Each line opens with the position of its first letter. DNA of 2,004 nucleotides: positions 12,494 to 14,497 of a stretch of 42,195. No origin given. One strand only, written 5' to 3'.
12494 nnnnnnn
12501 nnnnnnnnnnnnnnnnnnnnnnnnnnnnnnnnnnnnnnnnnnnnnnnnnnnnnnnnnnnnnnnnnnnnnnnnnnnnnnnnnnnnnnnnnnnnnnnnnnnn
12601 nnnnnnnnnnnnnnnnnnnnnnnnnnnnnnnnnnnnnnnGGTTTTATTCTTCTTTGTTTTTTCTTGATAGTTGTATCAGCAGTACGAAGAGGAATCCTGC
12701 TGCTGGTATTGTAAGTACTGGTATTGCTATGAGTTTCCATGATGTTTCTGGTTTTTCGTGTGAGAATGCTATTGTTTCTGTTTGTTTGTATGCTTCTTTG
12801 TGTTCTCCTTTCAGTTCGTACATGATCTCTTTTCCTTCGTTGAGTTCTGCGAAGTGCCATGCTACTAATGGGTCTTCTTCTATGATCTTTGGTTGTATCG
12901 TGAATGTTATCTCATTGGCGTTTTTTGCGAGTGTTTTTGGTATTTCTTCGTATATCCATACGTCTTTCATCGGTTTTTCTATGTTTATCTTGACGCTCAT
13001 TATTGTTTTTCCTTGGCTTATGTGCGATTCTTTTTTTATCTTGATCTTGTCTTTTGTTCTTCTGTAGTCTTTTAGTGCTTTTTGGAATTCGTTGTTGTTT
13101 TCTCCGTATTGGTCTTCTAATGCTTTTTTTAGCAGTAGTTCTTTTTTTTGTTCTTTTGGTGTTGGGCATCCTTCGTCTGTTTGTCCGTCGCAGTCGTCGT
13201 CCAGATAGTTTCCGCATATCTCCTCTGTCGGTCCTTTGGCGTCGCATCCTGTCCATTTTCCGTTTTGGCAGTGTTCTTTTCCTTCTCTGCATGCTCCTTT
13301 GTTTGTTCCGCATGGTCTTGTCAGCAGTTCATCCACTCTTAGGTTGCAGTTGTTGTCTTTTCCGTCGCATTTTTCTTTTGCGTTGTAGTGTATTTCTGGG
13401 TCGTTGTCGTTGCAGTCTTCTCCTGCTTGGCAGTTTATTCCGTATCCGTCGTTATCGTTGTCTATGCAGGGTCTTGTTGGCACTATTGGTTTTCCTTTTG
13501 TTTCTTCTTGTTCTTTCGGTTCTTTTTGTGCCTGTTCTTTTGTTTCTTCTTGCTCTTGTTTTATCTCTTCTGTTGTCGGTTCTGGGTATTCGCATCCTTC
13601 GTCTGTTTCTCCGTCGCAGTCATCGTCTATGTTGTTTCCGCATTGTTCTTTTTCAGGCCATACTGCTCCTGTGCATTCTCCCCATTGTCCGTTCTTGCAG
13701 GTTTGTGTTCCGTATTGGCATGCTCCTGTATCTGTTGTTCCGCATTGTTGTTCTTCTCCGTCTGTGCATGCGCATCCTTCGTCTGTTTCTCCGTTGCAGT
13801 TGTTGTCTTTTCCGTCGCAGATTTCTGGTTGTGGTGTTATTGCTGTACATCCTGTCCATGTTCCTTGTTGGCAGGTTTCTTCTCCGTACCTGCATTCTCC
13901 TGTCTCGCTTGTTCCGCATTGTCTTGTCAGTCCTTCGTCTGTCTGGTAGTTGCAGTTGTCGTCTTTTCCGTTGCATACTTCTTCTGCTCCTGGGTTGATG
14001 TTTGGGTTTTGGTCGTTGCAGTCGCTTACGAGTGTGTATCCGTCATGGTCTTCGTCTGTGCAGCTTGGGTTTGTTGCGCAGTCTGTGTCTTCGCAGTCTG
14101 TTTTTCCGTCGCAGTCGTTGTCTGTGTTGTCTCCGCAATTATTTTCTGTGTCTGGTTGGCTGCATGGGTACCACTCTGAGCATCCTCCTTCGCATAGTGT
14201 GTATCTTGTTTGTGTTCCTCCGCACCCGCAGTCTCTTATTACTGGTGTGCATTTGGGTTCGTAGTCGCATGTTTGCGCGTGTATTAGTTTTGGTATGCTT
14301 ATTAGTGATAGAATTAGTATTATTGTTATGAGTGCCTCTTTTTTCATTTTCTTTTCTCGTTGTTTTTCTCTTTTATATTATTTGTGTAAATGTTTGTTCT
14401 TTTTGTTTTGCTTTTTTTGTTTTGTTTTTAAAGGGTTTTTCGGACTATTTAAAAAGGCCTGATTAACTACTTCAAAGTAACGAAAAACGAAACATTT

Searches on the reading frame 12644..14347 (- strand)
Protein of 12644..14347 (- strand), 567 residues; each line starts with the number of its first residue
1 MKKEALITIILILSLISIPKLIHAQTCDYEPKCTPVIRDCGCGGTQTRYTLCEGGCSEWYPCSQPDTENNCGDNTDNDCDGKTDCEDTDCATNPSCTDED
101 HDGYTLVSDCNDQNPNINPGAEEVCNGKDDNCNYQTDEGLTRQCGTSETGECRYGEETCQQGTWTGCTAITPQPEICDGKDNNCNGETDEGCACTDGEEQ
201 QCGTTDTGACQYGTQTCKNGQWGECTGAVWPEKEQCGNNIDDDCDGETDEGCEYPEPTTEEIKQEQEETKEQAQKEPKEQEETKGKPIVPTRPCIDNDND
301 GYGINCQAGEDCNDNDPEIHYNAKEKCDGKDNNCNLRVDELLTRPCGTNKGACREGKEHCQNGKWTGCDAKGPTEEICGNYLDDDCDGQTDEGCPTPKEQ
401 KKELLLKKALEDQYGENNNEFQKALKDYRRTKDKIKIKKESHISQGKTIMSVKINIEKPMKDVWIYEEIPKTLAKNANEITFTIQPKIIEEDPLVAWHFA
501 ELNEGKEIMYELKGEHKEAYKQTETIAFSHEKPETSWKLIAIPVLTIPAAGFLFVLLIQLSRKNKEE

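Call 8: search_protein_families(library=pfam, proteins=[window:12644-14347:-], max_evalue=0.01)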
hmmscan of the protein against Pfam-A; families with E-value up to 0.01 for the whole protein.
window:12644-14347:- (567 aa): 1 family
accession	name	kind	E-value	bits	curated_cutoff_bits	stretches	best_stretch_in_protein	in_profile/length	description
PF11617.13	Cu-binding_MopE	-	4.4e-26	91.2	27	4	109-138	1-30/30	Putative metal-binding motif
